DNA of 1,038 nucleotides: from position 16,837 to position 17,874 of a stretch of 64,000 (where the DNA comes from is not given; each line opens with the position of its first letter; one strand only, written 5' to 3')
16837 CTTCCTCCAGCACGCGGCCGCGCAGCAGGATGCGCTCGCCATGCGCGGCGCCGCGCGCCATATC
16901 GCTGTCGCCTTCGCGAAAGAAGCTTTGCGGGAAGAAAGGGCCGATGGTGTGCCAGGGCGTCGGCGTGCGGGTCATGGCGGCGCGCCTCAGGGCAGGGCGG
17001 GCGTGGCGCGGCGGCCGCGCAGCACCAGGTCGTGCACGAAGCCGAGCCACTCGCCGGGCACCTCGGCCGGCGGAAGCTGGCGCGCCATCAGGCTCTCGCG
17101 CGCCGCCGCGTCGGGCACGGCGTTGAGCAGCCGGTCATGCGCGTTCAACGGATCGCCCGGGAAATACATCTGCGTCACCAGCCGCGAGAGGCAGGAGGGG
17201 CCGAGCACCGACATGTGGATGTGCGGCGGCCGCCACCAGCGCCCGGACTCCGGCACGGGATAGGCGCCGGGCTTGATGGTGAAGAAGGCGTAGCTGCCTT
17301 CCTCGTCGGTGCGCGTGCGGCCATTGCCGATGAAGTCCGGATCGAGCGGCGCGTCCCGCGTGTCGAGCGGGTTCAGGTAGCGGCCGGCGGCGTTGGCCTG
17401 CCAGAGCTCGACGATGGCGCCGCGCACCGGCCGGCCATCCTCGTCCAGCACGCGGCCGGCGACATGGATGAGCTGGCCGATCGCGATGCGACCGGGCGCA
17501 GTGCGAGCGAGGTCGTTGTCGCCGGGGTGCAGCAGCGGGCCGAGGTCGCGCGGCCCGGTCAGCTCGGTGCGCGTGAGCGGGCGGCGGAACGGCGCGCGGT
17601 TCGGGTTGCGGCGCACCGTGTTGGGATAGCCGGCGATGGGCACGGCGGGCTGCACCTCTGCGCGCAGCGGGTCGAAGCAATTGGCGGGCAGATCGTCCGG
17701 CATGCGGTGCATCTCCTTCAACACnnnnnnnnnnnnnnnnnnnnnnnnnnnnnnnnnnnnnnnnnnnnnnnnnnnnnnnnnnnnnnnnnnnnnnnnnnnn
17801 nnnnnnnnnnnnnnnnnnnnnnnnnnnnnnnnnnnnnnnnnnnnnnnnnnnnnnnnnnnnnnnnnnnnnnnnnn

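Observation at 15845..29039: Protocatechuate dioxygenase embedded in a CoA-dependent cluster with no pcaB/pcaIJ/pcaF: candidate novel aromatic lower pathway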

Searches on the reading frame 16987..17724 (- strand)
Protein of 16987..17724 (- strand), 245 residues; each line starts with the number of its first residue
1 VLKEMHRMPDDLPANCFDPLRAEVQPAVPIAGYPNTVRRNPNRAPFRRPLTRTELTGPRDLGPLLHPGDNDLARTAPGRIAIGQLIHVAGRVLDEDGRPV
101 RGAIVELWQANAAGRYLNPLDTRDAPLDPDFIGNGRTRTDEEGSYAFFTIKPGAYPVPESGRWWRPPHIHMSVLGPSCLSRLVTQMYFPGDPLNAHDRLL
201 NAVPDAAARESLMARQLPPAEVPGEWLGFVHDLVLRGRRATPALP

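Call 7: search_protein_families(library=pfam, proteins=[window:16987-17724:-], max_evalue=0.001)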
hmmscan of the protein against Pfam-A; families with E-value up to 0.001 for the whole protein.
window:16987-17724:- (245 aa): 2 families
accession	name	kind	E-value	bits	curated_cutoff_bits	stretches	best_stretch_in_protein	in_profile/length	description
PF00775.27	Dioxygenase_C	-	1.6e-37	129.2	27.3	1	67-237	11-182/182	Dioxygenase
PF13620.12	CarboxypepD_reg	-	1.5e-05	25.7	32.3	1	88-157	2-52/82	Carboxypeptidase regulatory-like domain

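Call 9: search_protein_families(library=ncbifam, proteins=[window:16987-17724:-], max_evalue=0.00001)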
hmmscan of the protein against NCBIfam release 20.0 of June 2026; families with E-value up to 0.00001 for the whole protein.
window:16987-17724:- (245 aa): 5 families
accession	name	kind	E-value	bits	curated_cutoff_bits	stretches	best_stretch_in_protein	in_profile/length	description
TIGR02422.1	protocat_beta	equivalog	1.5e-69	234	296.4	1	26-242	2-217/220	protocatechuate 3,4-dioxygenase subunit beta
TIGR02423.1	protocat_alph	equivalog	5.7e-30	104.6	126.25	1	81-216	35-168/193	protocatechuate 3,4-dioxygenase subunit alpha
TIGR02465.1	chlorocat_1_2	equivalog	5.9e-15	55.1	359.25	1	86-196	99-214/246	chlorocatechol 1,2-dioxygenase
TIGR02438.1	catachol_actin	equivalog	6.8e-15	55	404.4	1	86-197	133-249/281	catechol 1,2-dioxygenase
TIGR02439.1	catechol_proteo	equivalog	8.1e-14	51.3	392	1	83-197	126-245/285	catechol 1,2-dioxygenase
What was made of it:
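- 16987..17712 (-): Beta (catalytic) subunit of the PcaHG-like intradiol dioxygenase, clade A. Start ATG 17712, preceded by GAAGGAG. TIGR02422 234 bits, below the cut-off of 296 (call 9).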

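Call 19: find_related_loci(query=window:16987-17724:-, collection=genome_contigs, flank=10000)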
Query window:16987-17724:- (245 aa) in genome_contigs; peptide patterns used: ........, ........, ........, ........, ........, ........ (x = any residue, [..] = any of these).
600 stretches matched a pattern (row limit reached: there are more); 598 encode a relative of the query (tblastn E <= 1e-3); the best 80 are kept; 80 distinct loci.
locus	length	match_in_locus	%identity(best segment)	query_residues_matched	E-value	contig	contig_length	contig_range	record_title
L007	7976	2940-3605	71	24-245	2e-98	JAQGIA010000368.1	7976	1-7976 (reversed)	MAG: Belnapia sp. isolate RYN_447 scaffold_795177, whole genome shotgun sequence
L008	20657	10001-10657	63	24-242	2e-85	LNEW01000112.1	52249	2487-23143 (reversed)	MAG: Rhodospirillales bacterium Ga0074136 Ga0074136_1099.1, whole genome shotgun sequence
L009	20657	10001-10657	61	24-242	3e-79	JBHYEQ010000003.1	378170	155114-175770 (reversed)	MAG: Roseomonas sp. isolate CCAP1453_12_bin-013 CCAP1453_12_bin-013_c3, whole genome shotgun sequence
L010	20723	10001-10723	51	2-244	2e-65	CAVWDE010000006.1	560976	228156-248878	MAG: uncultured Alphaproteobacteria bacterium isolate MFD04944.bin.2.82 genome assembly, contig: contig_17195, whole gen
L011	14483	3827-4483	54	25-244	4e-65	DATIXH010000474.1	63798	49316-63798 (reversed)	MAG TPA_asm: Candidatus Acidoferrum sp. isolate SMAG_U15244 k141_2402387, whole genome shotgun sequence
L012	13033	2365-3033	50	17-242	2e-64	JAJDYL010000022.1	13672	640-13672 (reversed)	MAG: Alphaproteobacteria bacterium isolate jk18x34bins.26 k141_433606, whole genome shotgun sequence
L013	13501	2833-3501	50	17-242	9e-64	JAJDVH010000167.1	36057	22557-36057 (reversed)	MAG: Alphaproteobacteria bacterium isolate jk18x22bins.31 k141_471204, whole genome shotgun sequence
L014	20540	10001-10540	61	65-244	2e-63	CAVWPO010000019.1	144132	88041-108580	MAG: uncultured Alphaproteobacteria bacterium isolate MFD05442.bin.3.300 genome assembly, contig: contig_30850, whole ge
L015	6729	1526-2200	53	20-245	1e-63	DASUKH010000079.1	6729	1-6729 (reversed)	MAG TPA_asm: Stellaceae bacterium isolate SMAG_U1509 k141_1767189, whole genome shotgun sequence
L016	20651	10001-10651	54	24-242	4e-63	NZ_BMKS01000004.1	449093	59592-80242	Caldovatus sediminis strain CGMCC 1.16330 sequence04, whole genome shotgun sequence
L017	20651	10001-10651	51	25-242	4e-62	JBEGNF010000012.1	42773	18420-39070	MAG: Pseudomonadota bacterium isolate NASQAN2016_083_F_bin.21 scaffold_61, whole genome shotgun sequence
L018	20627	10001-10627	52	33-242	1e-61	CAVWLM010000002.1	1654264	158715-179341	MAG: uncultured delta proteobacterium isolate MFD04434.bin.1.44 genome assembly, contig: contig_1343, whole genome shotg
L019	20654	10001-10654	52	24-242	2e-61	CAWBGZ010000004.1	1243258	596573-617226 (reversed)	MAG: uncultured Acidobacteriaceae bacterium isolate MFD06714.bin.2.128 genome assembly, contig: contig_14965, whole geno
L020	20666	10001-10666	50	21-243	4e-61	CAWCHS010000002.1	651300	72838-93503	MAG: Candidatus Eremiobacteraeota bacterium isolate MFD09603.bin.1.397 genome assembly, contig: contig_11405, whole geno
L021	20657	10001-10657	52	23-242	8e-61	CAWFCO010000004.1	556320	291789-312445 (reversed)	MAG: uncultured Acidobacteriaceae bacterium isolate MFD02416.bin.1.61 genome assembly, contig: contig_23019, whole genom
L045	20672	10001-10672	52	17-242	6e-59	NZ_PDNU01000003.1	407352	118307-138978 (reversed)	Pseudoroseomonas rhizosphaerae strain YW11 contig3, whole genome shotgun sequence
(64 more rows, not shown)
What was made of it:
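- The alpha subunit passes the PcaG equivalog cut-off, and the beta subunit is about 50% identical to Pseudomonas PcaH (calls 9, 19).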

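Call 32: search_solved_structures(query=window:16987-17724:-, max_evalue=1e-10, show_alignments=2)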
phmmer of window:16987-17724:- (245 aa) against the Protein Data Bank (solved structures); distinct sequences matched with E-value up to 1e-10: 24.
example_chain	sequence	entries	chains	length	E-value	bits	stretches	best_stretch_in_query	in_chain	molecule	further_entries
2pcd_M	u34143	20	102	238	4.2e-45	157.5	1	30-241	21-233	PROTOCATECHUATE 3,4-DIOXYGENASE (BETA CHAIN) | PROTOCATECHUATE 3,4-DIOXYGENASE | Protocatechuate 3,4-dioxygenase beta chain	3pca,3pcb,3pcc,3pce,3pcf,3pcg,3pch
1yko_B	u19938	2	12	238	2.3e-44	155.1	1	30-241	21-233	Protocatechuate 3,4-dioxygenase beta chain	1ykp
3lkt_M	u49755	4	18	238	2.3e-44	155.1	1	30-241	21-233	Protocatechuate 3,4-dioxygenase beta chain | PROTOCATECHUATE 3,4-DIOXYGENASE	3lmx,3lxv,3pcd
3mi1_M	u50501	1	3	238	2.7e-44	154.8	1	30-241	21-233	Protocatechuate 3,4-dioxygenase beta chain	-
1ykk_B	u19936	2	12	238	6.8e-44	153.5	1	30-241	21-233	Protocatechuate 3,4-dioxygenase beta chain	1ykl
1ykm_B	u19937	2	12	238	7.8e-44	153.3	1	30-241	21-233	Protocatechuate 3,4-dioxygenase beta chain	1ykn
3mfl_M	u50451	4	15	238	1.5e-43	152.4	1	30-241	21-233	Protocatechuate 3,4-dioxygenase beta chain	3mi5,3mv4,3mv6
3t63_M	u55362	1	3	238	5.2e-43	150.6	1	30-241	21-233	Protocatechuate 3,4-dioxygenase beta chain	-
1eo2_B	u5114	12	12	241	7.5e-43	150.1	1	23-241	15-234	PROTOCATECHUATE 3,4-DIOXYGENASE BETA CHAIN | PROTOCATECHUATE 3,4-DIOXYGENASE BETA CHAIN;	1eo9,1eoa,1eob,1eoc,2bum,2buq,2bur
2but_B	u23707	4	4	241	5.1e-42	147.3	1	23-241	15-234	PROTOCATECHUATE 3,4-DIOXYGENASE BETA CHAIN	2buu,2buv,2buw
1eo2_A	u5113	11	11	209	1.4e-20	77.1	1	82-216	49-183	PROTOCATECHUATE 3,4-DIOXYGENASE ALPHA CHAIN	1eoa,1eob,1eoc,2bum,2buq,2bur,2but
2bux_A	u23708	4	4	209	1.4e-20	77.1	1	82-216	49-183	PROTOCATECHUATE 3,4-DIOXYGENASE ALPHA CHAIN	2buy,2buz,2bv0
1eo9_A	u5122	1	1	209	9.6e-20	74.4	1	82-216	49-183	PROTOCATECHUATE 3,4-DIOXYGENASE ALPHA CHAIN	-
9yh9_A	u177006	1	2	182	7.4e-19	71.4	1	54-201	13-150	Catechol 1,2-deoxygenase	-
2boy_A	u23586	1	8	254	1.2e-14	57.6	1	62-203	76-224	3-CHLOROCATECHOL 1,2-DIOXYGENASE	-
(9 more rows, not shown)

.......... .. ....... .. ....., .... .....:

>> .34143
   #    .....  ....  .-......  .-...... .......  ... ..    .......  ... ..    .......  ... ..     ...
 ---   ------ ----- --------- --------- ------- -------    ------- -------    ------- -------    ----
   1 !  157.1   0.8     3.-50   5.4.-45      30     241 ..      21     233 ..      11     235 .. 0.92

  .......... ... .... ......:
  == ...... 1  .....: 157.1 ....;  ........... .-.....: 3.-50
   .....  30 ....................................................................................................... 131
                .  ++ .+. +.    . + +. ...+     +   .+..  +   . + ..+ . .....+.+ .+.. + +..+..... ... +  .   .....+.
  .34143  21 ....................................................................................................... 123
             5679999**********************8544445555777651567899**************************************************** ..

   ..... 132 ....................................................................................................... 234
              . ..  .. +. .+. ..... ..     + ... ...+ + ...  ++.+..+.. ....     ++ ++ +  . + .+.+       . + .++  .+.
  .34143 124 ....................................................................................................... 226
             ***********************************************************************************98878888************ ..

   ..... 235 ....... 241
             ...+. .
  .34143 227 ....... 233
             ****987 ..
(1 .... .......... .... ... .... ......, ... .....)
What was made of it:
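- On Protocatechuate 3,4-dioxygenase (PcaH/PcaG equivalogs TIGR02422/TIGR02423): Alignment to 2PCD chain M (call 32).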

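Call 70: find_related_loci(query=L045:11165-12601:+, collection=genome_contigs, flank=6000)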
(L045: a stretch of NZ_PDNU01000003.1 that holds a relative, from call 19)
Query L045:11165-12601:+ (479 aa) in genome_contigs; peptide patterns used: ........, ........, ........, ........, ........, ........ (x = any residue, [..] = any of these).
599 stretches matched a pattern (row limit reached: there are more); 547 encode a relative of the query (tblastn E <= 1e-3); the best 80 are kept; 80 distinct loci.
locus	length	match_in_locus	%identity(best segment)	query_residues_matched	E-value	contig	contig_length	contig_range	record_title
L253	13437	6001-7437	100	1-479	0e+0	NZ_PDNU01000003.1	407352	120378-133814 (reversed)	Pseudoroseomonas rhizosphaerae strain YW11 contig3, whole genome shotgun sequence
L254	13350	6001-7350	80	28-477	0e+0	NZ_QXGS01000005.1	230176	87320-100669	Pseudoroseomonas vastitatis strain CPCC 101021 Scaffold5, whole genome shotgun sequence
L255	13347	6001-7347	78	30-477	0e+0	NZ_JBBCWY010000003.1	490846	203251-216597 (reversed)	Roseomonas sp. USHLN139 contig00003, whole genome shotgun sequence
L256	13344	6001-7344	79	30-477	0e+0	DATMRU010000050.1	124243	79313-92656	MAG TPA_asm: Roseomonas sp. isolate SMAG_U12964 k141_43659, whole genome shotgun sequence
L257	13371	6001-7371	73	21-477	0e+0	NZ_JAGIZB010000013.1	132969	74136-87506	Pararoseomonas baculiformis strain SSH11 contig13, whole genome shotgun sequence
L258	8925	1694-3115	71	4-476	0e+0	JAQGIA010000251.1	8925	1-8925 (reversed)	MAG: Belnapia sp. isolate RYN_447 scaffold_1629171, whole genome shotgun sequence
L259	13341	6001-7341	75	31-477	0e+0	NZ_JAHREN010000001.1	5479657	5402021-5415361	Siccirubricoccus sp. G192 Seq1_len=5479317, whole genome shotgun sequence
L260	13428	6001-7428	74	1-477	0e+0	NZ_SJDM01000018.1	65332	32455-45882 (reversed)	Crenalkalicoccus roseus strain YIM 78023 Scaffold18, whole genome shotgun sequence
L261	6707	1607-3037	72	1-478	0e+0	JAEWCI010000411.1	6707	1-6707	MAG: Proteobacteria bacterium isolate OH_PBB_285 k127_783665, whole genome shotgun sequence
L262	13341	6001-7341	72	31-477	0e+0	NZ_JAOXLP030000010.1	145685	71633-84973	Roseomonas xinghualingensis strain SXEYE001 Scaffold10_1, whole genome shotgun sequence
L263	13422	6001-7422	72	1-476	0e+0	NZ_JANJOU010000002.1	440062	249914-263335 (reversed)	Roseomonas populi strain CN29 Scaffold2_1, whole genome shotgun sequence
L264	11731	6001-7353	73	25-477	0e+0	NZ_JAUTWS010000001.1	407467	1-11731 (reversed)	Paracraurococcus lichenis strain LOR1-02 1, whole genome shotgun sequence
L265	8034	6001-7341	76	31-477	0e+0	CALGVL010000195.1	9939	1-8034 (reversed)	MAG TPA_asm: uncultured Acetobacteraceae bacterium isolate SRR4028141_bin.48_CONCOCT_v1.1_MAG genome assembly, contig: E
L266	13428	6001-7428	68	1-477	0e+0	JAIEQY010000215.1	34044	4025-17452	MAG: Roseococcus sp. isolate co.spades.METABAT.1kb_048 c_000000441104, whole genome shotgun sequence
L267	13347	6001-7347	76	29-477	0e+0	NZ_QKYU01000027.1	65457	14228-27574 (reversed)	Humitalea rosea strain DSM 24525 Ga0183458_127, whole genome shotgun sequence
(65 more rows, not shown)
